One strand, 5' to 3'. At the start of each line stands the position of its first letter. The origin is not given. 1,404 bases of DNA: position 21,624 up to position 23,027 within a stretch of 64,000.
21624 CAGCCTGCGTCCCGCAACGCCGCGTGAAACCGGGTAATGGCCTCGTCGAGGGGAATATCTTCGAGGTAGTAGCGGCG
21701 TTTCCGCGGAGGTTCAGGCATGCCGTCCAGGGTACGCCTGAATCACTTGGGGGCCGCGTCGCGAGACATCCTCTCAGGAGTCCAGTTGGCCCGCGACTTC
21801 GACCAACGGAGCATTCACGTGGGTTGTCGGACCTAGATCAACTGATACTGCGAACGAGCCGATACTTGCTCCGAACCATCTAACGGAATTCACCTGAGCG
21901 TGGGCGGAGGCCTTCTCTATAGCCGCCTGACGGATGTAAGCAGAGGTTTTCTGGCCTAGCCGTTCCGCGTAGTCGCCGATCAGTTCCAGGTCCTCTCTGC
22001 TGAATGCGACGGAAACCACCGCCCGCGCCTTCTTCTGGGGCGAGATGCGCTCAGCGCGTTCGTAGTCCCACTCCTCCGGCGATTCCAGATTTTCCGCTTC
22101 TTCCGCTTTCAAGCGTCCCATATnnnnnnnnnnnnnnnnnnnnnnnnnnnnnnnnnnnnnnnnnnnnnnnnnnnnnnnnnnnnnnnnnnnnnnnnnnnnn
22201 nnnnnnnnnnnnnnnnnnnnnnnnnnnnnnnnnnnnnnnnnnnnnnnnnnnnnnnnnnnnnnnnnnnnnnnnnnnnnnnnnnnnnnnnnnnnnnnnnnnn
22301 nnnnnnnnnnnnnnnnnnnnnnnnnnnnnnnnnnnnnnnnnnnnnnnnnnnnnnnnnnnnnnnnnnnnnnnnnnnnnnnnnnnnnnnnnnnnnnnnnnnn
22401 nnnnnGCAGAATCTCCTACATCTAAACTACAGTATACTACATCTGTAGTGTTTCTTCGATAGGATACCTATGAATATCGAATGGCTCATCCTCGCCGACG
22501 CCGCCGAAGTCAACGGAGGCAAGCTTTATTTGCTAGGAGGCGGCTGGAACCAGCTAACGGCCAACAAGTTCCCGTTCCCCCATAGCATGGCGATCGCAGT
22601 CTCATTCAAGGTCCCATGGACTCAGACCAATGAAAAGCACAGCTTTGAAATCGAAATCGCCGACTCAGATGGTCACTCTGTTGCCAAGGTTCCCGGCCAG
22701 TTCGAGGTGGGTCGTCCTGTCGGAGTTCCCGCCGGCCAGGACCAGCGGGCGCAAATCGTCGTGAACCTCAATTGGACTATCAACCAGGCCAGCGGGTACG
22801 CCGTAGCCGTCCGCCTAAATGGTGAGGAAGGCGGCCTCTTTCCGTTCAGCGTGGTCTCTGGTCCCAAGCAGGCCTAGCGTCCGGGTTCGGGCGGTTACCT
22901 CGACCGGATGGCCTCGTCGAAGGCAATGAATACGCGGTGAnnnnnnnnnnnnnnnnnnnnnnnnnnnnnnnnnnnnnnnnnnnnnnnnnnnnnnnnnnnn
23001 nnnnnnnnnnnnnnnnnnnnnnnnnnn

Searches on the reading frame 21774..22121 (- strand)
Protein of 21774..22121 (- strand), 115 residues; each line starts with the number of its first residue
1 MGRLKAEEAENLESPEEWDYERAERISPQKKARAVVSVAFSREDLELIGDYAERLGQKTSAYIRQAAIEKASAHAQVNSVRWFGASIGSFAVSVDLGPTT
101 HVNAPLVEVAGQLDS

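Call 67: search_protein_families(library=pfam, proteins=[window:21774-22121:-], max_evalue=0.001)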
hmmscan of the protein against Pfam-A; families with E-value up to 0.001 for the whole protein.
window:21774-22121:- (115 aa): 2 families
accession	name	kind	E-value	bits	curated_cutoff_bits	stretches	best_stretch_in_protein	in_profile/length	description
PF21983.2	NikA-like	-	4.7e-05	23.9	27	1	31-70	2-41/72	Mobilization protein NikA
PF19807.5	DUF6290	-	7.1e-05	23.4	27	1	34-71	2-39/72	Family of unknown function (DUF6290)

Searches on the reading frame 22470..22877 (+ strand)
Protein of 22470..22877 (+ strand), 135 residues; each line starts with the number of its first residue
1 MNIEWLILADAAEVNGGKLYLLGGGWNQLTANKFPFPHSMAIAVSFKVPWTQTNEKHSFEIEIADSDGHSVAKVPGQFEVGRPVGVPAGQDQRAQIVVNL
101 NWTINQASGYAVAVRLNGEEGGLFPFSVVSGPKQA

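Call 67: search_protein_families(library=pfam, proteins=[window:22470-22877:+], max_evalue=0.001)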
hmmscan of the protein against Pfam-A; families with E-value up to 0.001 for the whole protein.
window:22470-22877:+ (135 aa): 1 family
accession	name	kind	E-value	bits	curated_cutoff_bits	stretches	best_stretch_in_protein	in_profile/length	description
PF22091.2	DUF6941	-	1.3e-23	84.2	27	1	5-128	2-124/125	Family of unknown function (DUF6941)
